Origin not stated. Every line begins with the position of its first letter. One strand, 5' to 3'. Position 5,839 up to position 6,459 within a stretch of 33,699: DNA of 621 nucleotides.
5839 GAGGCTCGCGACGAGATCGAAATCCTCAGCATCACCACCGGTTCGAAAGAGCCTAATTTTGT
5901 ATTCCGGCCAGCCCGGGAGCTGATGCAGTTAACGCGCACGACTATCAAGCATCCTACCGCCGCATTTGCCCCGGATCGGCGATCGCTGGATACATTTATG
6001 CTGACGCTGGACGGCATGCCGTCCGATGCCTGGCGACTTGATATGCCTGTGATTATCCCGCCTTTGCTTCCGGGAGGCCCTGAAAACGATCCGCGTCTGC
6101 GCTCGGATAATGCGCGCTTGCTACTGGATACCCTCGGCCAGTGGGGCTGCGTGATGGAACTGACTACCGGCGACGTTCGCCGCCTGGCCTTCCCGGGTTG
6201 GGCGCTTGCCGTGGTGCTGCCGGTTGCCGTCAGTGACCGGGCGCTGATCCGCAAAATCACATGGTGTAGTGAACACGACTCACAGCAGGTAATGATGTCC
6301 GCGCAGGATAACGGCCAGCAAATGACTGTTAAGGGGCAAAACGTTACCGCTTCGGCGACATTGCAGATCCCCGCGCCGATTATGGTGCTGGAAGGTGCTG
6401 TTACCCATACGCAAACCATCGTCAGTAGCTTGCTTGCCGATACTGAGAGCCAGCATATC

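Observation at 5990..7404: Baseplate/tail protein built from three tandem ~145-aa repeats plus a partial fourth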

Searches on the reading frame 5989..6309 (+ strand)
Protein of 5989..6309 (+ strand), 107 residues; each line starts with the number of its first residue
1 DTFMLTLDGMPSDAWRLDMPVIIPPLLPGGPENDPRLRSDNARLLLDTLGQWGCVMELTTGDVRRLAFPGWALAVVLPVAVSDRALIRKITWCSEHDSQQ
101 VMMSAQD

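Call 43: search_protein_representatives(alignment_id=A2)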
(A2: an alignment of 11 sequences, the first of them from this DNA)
Query: 11 sequences, 104 profile positions. Proteins with E-value up to 0.001 (for the whole library): 11; up to 1e-10: 6; up to 1e-30: 4. The best 11 are listed.
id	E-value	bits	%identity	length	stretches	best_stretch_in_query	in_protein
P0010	7.9e-98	337.5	-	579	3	1-104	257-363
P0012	3.4e-45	168.4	-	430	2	1-103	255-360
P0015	5.6e-32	125.9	-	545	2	6-91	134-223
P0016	8.6e-32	125.3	-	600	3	2-90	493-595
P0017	4.3e-25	103.8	-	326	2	2-89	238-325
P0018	9.9e-11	57.7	-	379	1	2-90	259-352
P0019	8.3e-10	54.7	-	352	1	2-87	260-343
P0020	1.0e-08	51.2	-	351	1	7-89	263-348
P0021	1.8e-07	47.2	-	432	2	5-92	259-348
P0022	1.1e-04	38.3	-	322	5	42-81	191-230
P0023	4.4e-04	36.3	-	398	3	33-79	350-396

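Call 45: predict_structure(alignment_id=A2)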
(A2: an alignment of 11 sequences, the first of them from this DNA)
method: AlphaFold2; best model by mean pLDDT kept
length: 107 residues; sequences in the alignment: 11
mean_pLDDT: 70.3   pTM: 0.63
mean pLDDT of the five models: 70.3, 68.2, 68.1, 65.0, 61.6
residues with pLDDT >= 90: 0; 70-90: 64; 50-70: 27; < 50: 16
segments of 3 or more residues with pLDDT < 50: 1-6, 100-107
pLDDT, mean of each block of 10 residues (from residue 1): 46 68 53 78 85 83 80 84 84 64 40
secondary structure, 60 per line:
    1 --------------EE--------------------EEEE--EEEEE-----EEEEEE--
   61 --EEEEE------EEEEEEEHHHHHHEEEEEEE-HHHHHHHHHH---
elements in order: E37-40 E43-47 E53-58 E63-67 E74-80 H81-86 E87-93 H95-104

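Call 69: fold_search(model_id=the predicted structure, library=viral)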
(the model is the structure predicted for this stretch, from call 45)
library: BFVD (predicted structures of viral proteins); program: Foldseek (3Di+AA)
matches with E <= 10: 422; with E <= 0.001: 0
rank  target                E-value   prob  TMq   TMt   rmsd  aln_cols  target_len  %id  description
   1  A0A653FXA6            2.7e-01  0.44  0.37  0.05  13.1        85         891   18  (no name in the UniProt tables at hand)
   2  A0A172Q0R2            2.7e-01  0.25  0.31  0.16  13.0        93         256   14  Uncharacterized protein [Acinetobacter phage vB_AbaM_ME3]
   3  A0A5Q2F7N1            3.9e-01  0.23  0.25  0.06   8.1        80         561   16  Uncharacterized protein [Serratia phage JS26]
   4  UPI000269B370         4.4e-01  0.18  0.31  0.06  12.2        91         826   16  (no name look-up for this kind of identifier)
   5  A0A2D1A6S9            4.7e-01  0.33  0.35  0.39  13.7        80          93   11  Uncharacterized protein [Rhodococcus phage Trina]
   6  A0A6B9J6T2            5.3e-01  0.08  0.21  0.20  10.2        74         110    9  (no name in the UniProt tables at hand)
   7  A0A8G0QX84            5.3e-01  0.08  0.25  0.22  13.3       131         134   11  Glycoprotein (Fragment) [Huangpi Tick Virus 1]
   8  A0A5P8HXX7            5.6e-01  0.15  0.29  0.05  15.3        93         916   11  Structural polyprotein (Fragment) [Chikungunya virus]
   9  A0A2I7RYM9            5.6e-01  0.10  0.23  0.18   9.1       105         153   14  (no name in the UniProt tables at hand)
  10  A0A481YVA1            6.3e-01  0.14  0.32  0.15  15.2       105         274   13  Uncharacterized protein [Marseillevirus LCMAC103]
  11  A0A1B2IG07            6.7e-01  0.30  0.34  0.06   5.0        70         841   18  (no name in the UniProt tables at hand)
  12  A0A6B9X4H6            7.5e-01  0.51  0.37  0.05   5.3        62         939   16  BIG2 domain-containing protein [Escherichia phage alia]
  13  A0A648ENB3            7.5e-01  0.06  0.20  0.05  16.7        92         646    9  p130 (Fragment) [Chikungunya virus]
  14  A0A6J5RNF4            7.9e-01  0.15  0.31  0.06  13.5        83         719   16  Ig-like domain-containing protein [uncultured Caudovirales phage]
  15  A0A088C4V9            7.9e-01  0.12  0.23  0.12   5.8        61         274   11  (no name in the UniProt tables at hand)
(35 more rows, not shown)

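Call 70: fold_search(model_id=the predicted structure, library=pdb)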
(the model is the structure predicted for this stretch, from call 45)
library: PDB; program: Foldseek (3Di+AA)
matches with E <= 10: 650; with E <= 0.001: 0
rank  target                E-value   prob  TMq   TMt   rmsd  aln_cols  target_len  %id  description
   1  3e5x_A                2.1e-01  0.07  0.15  0.10  14.2       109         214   12  OCPA complexed CprK (released 2008-12-09)
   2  3e6d_B                2.5e-01  0.10  0.19  0.12  12.6        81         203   12  Crystal Structure of CprK C200S (released 2008-09-30)
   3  3e6b_B                2.5e-01  0.09  0.19  0.11  13.3       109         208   14  OCPA complexed CprK (C200S) (released 2008-09-30)
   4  2h6b_A                2.8e-01  0.08  0.16  0.09  13.8        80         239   11  Crystal structure of oxidized CprK in complex with o-chlorophenolacetic acid (released 2006-07-04)
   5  3e5x_B                2.9e-01  0.08  0.19  0.11  13.6       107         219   14  OCPA complexed CprK (released 2008-12-09)
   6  3e6d_A                3.3e-01  0.11  0.19  0.12  13.1        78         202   13  Crystal Structure of CprK C200S (released 2008-09-30)
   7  3e6c_C                3.7e-01  0.08  0.19  0.10  13.3       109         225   14  CprK OCPA DNA Complex (released 2008-09-30)
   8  3e5u_D                4.0e-01  0.06  0.16  0.11  14.0       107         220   13  OCPA complexed CprK (C200S) (released 2008-09-30)
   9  6jo8_A                4.2e-01  0.20  0.30  0.10  14.3        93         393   13  The complex structure of CHIKV envelope glycoprotein bound to human MXRA8 (released 2019-05-15)
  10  8dul_B                4.5e-01  0.51  0.34  0.13   4.2        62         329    8  Cryo-EM Structure of Antibody SKT05 in complex with Western Equine Encephalitis Virus spike (local refinement from VLP (released 2023-07-05)
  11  3e5q_A                4.7e-01  0.09  0.20  0.12  12.8        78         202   13  Unbound Oxidised CprK (released 2008-09-30)
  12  3e5u_B                5.0e-01  0.08  0.19  0.11  12.8        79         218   13  OCPA complexed CprK (C200S) (released 2008-09-30)
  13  2y1r_J                5.3e-01  0.08  0.20  0.22   8.1        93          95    8  Structure of MecA121 & ClpC N-domain complex (released 2011-03-16)
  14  9l1n_B                6.4e-01  0.28  0.34  0.11   8.6        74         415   11  Structure of Western equine encephalitis virus 71V1658 strain VLP in complex with human PCDH10 EC1 (released 2025-06-04)
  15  3e5u_A                6.4e-01  0.06  0.15  0.09  13.7        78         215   10  OCPA complexed CprK (C200S) (released 2008-09-30)
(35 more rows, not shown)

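Call 71: search_protein_families(library=pfam, proteins=[P0018, P0016, P0021], max_evalue=0.1)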
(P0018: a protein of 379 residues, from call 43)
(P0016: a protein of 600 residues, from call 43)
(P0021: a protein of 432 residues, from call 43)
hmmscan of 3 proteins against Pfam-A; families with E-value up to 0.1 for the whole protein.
P0018 (379 aa): 0 families

P0016 (600 aa): 0 families

P0021 (432 aa): 0 families

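Call 73: search_solved_structures(query=A2, max_evalue=10)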
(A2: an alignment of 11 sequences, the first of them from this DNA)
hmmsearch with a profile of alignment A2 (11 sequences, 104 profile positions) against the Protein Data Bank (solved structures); distinct sequences matched with E-value up to 10: 4.
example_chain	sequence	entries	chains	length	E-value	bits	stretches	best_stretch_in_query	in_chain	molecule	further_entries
9jj3_B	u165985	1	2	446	0.34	14.1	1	22-60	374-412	Probable proton-coupled zinc antiporter SLC30A4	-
6xtt_B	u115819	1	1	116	0.48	13.6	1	8-45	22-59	NttA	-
8oo0_D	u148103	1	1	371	1.6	12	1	31-81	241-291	Methionine aminopeptidase 2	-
8onx_A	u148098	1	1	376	1.6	12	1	31-81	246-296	Methionine aminopeptidase 2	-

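Call 77: find_homologous_proteins(query=A4, max_evalue=0.01)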
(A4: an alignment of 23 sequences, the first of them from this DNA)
Query A4 (23 sequences) (107 aa, profile of the alignment): 1 proteins with E <= 0.01 among 3200 candidates.
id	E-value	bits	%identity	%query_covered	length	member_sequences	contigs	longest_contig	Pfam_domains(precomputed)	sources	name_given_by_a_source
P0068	3.4e-14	70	56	59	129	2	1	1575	-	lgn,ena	-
